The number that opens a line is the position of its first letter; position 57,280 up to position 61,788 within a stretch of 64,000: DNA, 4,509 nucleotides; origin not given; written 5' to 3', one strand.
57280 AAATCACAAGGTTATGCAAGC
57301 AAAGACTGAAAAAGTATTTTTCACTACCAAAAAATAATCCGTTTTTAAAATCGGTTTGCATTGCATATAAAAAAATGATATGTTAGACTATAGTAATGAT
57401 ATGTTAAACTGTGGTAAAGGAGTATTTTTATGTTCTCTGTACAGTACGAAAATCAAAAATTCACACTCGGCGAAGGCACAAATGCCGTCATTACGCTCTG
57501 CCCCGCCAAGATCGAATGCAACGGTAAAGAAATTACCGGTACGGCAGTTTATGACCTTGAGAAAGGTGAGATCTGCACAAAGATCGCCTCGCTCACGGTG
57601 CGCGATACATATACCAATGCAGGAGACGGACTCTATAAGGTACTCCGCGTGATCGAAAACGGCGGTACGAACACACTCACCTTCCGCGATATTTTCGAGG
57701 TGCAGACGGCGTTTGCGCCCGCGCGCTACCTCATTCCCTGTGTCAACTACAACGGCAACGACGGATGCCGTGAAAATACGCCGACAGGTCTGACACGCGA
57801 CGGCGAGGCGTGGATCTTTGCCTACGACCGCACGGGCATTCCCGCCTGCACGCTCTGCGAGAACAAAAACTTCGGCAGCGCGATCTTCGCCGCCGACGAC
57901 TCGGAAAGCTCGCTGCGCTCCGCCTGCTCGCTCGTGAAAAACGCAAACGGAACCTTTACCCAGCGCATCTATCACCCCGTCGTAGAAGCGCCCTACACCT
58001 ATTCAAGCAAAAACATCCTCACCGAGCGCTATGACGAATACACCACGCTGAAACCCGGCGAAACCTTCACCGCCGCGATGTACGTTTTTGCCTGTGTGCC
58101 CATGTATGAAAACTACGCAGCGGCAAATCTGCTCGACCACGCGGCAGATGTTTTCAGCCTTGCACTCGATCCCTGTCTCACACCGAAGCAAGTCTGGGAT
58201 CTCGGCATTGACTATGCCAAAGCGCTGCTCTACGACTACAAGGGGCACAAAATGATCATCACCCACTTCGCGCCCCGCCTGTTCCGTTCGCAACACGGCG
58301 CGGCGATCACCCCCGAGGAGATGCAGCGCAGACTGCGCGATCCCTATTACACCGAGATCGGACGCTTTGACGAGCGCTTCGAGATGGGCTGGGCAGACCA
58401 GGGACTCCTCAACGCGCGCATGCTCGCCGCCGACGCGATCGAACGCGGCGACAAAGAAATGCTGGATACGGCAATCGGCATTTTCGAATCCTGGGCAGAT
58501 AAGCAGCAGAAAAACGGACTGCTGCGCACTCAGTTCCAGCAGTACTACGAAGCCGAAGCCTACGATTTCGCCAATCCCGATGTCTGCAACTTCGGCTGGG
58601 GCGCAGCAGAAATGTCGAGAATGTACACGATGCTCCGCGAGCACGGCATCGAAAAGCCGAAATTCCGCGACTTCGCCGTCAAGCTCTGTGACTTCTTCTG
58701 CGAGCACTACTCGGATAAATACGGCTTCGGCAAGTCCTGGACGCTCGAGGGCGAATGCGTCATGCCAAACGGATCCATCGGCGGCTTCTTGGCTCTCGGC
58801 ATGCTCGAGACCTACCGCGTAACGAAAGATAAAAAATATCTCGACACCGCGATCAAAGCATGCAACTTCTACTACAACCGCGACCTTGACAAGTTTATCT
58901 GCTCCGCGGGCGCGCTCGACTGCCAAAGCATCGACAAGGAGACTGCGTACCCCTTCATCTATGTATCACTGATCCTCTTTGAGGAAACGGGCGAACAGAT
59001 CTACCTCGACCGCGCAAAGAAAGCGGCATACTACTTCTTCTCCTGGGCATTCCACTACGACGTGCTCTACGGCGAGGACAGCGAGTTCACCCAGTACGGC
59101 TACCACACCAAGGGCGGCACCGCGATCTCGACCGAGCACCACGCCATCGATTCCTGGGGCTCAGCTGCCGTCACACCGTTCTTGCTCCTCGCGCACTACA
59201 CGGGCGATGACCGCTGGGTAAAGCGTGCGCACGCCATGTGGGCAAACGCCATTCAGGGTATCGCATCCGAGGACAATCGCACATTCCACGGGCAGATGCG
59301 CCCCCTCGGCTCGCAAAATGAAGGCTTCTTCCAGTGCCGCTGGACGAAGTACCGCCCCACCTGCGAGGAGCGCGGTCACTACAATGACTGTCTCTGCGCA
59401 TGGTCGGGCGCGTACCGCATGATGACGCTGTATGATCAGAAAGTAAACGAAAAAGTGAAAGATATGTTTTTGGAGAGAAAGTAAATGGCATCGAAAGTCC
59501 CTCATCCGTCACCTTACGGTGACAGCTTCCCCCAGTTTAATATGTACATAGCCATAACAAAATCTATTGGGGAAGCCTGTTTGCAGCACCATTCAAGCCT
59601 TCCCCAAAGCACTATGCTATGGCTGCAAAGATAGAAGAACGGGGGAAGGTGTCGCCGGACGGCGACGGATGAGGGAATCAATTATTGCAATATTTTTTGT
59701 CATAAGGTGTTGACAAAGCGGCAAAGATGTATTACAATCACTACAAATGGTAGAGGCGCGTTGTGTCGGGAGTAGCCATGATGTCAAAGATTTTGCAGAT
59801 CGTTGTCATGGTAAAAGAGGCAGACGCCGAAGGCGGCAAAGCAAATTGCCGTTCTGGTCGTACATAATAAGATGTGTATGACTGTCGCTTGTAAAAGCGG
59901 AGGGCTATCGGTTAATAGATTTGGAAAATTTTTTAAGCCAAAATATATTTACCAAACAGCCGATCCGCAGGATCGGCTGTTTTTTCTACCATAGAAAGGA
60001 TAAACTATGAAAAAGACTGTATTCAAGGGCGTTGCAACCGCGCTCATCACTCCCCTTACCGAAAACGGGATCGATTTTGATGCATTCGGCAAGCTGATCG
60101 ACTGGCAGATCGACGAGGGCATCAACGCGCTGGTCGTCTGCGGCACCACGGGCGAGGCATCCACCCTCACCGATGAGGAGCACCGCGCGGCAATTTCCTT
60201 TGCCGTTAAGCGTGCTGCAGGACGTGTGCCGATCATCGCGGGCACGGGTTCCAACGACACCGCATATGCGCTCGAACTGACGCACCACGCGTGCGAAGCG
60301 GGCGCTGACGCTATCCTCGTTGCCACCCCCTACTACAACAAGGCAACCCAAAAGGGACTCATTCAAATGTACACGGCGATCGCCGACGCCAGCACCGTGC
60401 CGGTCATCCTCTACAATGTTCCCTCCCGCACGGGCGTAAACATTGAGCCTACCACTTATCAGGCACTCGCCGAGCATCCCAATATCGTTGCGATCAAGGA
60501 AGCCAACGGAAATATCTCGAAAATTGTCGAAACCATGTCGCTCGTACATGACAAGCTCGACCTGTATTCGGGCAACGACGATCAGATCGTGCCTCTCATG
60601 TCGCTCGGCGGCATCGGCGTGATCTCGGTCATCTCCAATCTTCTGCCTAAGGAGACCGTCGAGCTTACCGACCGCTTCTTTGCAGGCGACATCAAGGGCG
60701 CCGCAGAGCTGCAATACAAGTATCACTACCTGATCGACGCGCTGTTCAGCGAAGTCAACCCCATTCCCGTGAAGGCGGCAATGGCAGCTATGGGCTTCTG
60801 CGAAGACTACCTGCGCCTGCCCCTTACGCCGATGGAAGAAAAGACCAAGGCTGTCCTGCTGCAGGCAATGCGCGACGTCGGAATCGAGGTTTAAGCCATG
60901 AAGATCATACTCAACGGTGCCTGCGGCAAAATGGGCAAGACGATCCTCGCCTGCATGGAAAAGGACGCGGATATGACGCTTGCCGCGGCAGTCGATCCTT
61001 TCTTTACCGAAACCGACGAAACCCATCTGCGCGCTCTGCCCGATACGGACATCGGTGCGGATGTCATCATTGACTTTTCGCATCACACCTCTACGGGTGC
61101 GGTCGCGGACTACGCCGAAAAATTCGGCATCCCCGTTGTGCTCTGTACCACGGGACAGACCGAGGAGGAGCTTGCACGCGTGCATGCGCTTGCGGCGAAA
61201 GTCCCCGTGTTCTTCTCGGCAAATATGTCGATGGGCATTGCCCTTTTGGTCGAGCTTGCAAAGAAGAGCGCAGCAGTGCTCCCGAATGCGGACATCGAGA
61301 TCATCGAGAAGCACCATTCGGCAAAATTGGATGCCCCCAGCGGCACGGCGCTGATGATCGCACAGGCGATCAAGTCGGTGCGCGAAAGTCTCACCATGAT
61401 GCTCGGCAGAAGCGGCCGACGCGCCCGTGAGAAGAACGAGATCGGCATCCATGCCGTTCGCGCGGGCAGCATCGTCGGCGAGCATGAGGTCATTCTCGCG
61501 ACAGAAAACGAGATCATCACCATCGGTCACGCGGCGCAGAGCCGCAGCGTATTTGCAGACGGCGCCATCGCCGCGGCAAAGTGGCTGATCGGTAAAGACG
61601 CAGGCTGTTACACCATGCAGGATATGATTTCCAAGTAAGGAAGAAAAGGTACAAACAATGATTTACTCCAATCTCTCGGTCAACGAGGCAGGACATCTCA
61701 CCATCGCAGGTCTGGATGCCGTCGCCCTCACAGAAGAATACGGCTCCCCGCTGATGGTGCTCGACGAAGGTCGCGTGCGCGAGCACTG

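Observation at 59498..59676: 179-nt nested palindrome with compensatory hairpin changes between the 684-aa gene and the lysine operon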

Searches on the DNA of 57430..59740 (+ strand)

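Call 14: search_dna_similar(query=window:59498-59676:+, collection=plasmids, mode=distant, max_evalue=0.01)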
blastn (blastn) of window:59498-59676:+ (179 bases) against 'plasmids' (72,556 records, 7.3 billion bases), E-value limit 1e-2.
No match.

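Call 15: search_dna_similar(query=window:59498-59676:+, collection=phages, mode=distant, max_evalue=0.01)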
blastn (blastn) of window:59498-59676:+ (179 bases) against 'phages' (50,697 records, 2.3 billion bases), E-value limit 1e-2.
Records with a match: 4; places in all: 4; records where one place covers at least 80% of the query: 0.
Best place of each record, by identity: 90-95% 3; 80-90% 1.
By first word of the organism name: Bacteriophage 4.
By host as written in the record: - 4.
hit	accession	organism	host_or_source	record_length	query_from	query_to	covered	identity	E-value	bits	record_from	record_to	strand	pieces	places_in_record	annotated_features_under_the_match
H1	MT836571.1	Bacteriophage sp.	human fecal samples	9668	2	36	20%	94.3%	9e-5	52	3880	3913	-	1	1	record has no annotation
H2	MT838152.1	Bacteriophage sp.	human fecal samples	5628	2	36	20%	94.3%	9e-5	52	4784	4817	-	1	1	record has no annotation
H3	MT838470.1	Bacteriophage sp.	human fecal samples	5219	2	36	20%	94.3%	9e-5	52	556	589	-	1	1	record has no annotation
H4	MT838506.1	Bacteriophage sp.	human fecal samples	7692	2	38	21%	89.2%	4e-3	46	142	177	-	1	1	record has no annotation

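Call 20: search_rna_families(source=window, start=59440, end=59740, threshold=evalue, max_evalue=10, show_alignments=3)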
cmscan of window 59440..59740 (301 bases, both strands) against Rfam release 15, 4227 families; matches with E-value up to 10: 4.
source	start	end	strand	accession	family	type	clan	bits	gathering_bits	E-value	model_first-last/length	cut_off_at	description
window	59498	59676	-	RF04168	MIR839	Gene; miRNA;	-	30.9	200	0.00014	45-220/267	no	MIR839 microRNA precursor family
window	59549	59625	-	RF03694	mir-266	Gene; miRNA;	-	18.6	80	0.41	1-83/83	no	mir-266 microRNA precursor family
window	59546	59627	-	RF00845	MIR158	Gene; miRNA;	-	15.4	67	3.4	1-100/100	no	MIR158 microRNA precursor family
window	59580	59678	-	RF02173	SMAD5-AS1_1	Gene; lncRNA;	-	12.9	45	0.54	155-263/263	no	SMAD5 antisense RNA 1 conserved region 1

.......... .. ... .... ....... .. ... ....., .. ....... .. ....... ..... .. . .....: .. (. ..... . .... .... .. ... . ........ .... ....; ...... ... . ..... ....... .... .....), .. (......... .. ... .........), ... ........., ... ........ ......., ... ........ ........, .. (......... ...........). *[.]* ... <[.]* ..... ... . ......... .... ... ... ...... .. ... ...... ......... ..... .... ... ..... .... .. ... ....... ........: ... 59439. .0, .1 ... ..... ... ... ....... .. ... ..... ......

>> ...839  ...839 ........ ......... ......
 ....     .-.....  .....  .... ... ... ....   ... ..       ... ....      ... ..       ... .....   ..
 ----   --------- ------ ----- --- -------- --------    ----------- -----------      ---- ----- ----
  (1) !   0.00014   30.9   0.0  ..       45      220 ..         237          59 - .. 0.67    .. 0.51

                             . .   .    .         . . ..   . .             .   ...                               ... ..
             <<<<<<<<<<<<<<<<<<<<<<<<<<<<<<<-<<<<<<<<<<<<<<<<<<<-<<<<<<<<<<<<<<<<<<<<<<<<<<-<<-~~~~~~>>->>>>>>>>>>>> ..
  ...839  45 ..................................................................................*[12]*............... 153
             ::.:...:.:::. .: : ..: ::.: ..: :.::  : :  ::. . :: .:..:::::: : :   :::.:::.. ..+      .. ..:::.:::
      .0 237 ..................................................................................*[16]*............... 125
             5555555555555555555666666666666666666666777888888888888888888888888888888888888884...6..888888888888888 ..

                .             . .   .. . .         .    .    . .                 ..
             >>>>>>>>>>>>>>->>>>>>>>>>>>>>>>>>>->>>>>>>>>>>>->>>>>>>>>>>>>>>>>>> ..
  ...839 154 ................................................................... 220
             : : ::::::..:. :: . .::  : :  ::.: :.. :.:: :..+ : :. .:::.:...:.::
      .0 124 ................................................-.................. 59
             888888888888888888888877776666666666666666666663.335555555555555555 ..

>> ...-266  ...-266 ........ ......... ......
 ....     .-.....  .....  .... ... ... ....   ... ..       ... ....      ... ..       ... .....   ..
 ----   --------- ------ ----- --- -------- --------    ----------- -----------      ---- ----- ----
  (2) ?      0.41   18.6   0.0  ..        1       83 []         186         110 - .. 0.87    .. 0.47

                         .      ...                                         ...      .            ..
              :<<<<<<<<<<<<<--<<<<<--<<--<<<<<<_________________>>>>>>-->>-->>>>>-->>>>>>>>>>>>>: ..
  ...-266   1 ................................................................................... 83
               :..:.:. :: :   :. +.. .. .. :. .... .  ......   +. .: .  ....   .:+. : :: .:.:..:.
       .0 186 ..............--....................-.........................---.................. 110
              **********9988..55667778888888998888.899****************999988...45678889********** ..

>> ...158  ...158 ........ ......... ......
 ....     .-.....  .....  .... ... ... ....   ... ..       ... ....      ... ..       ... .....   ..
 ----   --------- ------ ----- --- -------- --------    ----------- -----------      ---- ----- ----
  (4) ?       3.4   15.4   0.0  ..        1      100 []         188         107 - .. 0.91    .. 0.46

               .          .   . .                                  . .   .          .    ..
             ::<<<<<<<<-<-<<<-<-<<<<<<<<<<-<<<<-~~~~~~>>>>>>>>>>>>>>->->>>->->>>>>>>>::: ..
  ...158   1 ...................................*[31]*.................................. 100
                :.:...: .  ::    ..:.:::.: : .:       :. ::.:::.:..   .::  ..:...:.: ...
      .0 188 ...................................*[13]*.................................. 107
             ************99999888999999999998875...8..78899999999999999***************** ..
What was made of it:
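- On Rfam structured RNA families: Only sub-threshold miRNA-hairpin look-alikes appeared (call 20).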

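Call 63: search_with_rna_model(model_id=R1, sources=[L122, L123, L124, L125, L126, L180, L181, L182, L183, L184, L001, L127], max_evalue=1)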
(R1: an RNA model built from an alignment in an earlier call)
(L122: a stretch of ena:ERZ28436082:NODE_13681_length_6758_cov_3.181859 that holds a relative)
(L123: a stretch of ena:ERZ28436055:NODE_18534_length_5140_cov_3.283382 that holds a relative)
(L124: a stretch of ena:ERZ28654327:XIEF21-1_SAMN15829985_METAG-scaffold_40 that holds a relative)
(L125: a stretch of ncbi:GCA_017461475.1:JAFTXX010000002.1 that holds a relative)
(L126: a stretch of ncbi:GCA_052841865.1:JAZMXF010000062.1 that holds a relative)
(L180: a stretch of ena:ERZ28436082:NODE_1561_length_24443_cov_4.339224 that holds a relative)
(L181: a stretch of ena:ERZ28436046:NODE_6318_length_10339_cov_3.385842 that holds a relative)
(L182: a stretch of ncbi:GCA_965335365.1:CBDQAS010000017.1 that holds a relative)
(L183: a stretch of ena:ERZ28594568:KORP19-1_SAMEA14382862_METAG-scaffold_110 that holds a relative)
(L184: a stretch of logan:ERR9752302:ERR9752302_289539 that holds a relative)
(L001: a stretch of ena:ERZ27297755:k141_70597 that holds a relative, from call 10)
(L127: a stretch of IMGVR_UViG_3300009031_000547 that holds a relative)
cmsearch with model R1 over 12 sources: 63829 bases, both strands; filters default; matches with E-value up to 1: 6.
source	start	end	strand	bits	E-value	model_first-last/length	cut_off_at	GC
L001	2588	2672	-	57.8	1.4e-13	1-53/53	no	0.55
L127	959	1014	+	53.1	2.3e-12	1-53/53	no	0.68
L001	2490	2574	+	52.3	4e-12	1-53/53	no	0.44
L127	2187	2237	+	32.8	5.5e-07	1-53/53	no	0.75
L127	856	912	-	28.1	9.3e-06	1-53/53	no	0.61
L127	2119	2166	-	23.6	0.00014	1-53/53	no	0.75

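Call 79: get_annotated_region(hit=H1, flank=400)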
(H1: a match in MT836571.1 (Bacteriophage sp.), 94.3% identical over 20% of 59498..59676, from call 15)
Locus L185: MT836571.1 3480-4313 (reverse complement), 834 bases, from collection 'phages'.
description: UNVERIFIED: Bacteriophage sp. clone scaffold_2526 genomic sequence.
organism: Bacteriophage sp. (NCBI taxid 38018)
taxonomy: Viruses
host: -; source: human fecal samples; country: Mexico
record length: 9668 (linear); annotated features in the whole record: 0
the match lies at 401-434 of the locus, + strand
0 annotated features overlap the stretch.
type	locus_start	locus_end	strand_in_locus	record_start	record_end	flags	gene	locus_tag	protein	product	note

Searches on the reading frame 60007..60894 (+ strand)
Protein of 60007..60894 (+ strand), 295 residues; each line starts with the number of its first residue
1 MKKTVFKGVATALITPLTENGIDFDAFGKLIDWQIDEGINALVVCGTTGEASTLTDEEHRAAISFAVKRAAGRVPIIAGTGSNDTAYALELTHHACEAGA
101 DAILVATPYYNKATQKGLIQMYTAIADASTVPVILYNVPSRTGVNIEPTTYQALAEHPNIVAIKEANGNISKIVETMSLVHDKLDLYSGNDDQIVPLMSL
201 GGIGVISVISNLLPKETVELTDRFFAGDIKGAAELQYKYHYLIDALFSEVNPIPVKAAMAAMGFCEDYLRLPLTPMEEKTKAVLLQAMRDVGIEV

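Call 8: search_protein_families(library=pfam, proteins=[window:60007-60894:+])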
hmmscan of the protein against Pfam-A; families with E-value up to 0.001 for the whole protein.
window:60007-60894:+ (295 aa): 1 family
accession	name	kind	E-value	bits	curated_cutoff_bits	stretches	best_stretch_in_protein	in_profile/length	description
PF00701.28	DHDPS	-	2.3e-89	299.4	22.1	1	6-284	2-282/289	Dihydrodipicolinate synthetase family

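Call 10: find_encoding_contigs(protein=window:60007-60891:+, flank=3000, max_places=10)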
Protein window:60007-60891:+ (295 aa): 13 contigs read that carry it; 9 places shown.
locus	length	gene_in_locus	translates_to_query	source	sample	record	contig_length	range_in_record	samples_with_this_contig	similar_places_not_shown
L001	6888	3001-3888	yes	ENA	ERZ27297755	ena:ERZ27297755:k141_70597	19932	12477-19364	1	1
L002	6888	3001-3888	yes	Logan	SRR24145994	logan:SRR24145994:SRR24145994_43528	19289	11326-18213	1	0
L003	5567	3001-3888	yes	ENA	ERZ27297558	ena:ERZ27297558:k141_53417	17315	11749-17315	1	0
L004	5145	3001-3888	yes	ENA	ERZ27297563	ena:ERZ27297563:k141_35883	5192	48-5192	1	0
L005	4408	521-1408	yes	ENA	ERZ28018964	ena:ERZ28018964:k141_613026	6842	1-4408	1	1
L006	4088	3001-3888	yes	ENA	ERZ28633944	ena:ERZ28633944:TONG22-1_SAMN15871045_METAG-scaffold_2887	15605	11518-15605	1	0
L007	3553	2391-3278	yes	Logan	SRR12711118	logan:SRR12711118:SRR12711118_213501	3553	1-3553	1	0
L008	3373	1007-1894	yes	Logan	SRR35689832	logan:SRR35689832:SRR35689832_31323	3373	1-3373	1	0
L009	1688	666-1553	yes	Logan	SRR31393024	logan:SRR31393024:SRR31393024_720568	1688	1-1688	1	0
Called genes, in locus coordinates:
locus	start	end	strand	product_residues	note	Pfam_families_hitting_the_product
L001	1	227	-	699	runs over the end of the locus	PF01751:Toprim (weak), PF01131:Topoisom_bac, PF13342:Toprim_Crpt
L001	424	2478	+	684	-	PF03663:Glyco_hydro_76 (faint)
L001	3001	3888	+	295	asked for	PF00701:DHDPS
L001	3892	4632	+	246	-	PF01113:DapB_N, PF05173:DapB_C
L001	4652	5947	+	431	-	PF00278:Orn_DAP_Arg_deC, PF02784:Orn_Arg_deC_N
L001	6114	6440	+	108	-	PF12844:HTH_19, PF13560:HTH_31, PF01381:HTH_3, PF13412:HTH_24 (weak), PF13443:HTH_26 (weak)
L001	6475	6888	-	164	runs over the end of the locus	PF02559:CarD_TRCF_RID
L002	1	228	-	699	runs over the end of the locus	PF01751:Toprim (weak), PF01131:Topoisom_bac, PF13342:Toprim_Crpt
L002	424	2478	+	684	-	PF03663:Glyco_hydro_76 (faint)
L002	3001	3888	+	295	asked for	PF00701:DHDPS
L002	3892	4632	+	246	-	PF01113:DapB_N, PF05173:DapB_C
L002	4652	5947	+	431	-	PF00278:Orn_DAP_Arg_deC, PF02784:Orn_Arg_deC_N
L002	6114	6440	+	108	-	PF12844:HTH_19, PF13560:HTH_31, PF01381:HTH_3, PF13412:HTH_24 (weak), PF13443:HTH_26 (weak)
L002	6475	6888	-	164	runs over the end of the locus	PF02559:CarD_TRCF_RID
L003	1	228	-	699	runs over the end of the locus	PF01751:Toprim (weak), PF01131:Topoisom_bac, PF13342:Toprim_Crpt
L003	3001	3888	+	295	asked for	PF00701:DHDPS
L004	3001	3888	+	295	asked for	PF00701:DHDPS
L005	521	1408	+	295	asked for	PF00701:DHDPS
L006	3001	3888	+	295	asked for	PF00701:DHDPS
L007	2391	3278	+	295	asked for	PF00701:DHDPS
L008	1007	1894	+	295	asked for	PF00701:DHDPS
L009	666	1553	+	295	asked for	PF00701:DHDPS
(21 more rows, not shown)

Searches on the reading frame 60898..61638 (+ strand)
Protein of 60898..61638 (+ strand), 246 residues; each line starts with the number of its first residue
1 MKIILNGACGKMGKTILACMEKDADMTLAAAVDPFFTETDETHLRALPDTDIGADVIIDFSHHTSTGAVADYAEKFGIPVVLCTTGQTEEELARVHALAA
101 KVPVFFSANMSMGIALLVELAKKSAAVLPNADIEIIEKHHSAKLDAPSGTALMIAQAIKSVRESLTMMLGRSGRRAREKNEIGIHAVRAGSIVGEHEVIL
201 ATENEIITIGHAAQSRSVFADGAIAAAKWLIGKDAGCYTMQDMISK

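Call 8: search_protein_families(library=pfam, proteins=[window:60898-61638:+])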
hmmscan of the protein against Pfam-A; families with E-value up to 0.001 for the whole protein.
window:60898-61638:+ (246 aa): 2 families
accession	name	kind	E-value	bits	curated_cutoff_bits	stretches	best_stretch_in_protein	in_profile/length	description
PF05173.19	DapB_C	-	6.5e-44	149.3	27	1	113-244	1-121/121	Dihydrodipicolinate reductase, C-terminus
PF01113.26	DapB_N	-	1.9e-23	83.3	25.6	1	1-110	1-124/124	Dihydrodipicolinate reductase, N-terminus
